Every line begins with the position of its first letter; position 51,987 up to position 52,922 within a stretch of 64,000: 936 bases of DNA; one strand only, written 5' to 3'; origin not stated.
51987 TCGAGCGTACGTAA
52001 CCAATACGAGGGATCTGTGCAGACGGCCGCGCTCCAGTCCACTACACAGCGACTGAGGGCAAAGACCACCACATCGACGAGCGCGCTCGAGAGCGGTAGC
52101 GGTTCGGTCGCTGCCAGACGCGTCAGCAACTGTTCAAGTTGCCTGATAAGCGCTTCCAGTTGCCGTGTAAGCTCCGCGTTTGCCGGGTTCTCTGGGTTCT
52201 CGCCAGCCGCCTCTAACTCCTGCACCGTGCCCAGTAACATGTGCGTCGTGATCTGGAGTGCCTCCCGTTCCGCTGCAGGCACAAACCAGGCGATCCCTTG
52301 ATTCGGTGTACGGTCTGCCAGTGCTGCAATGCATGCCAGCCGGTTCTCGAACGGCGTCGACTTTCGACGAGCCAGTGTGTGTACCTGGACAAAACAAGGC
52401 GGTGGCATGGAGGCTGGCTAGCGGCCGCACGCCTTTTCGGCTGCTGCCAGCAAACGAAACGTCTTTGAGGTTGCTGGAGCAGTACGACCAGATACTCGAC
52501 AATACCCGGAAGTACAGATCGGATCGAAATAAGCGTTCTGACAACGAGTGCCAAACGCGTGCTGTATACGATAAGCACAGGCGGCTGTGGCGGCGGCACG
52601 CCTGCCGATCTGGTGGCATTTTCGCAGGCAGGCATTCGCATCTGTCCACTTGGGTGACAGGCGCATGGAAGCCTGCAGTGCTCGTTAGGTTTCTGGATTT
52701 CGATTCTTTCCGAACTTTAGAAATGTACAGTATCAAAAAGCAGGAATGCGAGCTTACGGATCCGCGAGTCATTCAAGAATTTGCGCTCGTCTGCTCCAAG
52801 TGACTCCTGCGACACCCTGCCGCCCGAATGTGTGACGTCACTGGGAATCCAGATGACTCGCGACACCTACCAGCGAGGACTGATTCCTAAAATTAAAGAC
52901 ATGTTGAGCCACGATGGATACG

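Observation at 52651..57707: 427-bp direct repeats with TG...CA termini bracket MSH2 and each sit just 5' of a minus-strand gene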

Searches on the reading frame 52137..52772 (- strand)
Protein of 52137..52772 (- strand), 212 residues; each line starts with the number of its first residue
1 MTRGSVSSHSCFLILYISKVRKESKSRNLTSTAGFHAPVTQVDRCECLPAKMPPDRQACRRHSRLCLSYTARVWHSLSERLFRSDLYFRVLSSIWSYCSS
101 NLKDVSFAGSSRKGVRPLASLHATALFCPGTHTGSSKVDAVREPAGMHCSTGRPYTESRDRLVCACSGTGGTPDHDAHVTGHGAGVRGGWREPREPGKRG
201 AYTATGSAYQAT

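Call 7: search_protein_families(library=pfam, proteins=[window:52137-52772:-], max_evalue=0.01)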
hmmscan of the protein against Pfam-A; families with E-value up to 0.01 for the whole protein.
window:52137-52772:- (212 aa): 0 families
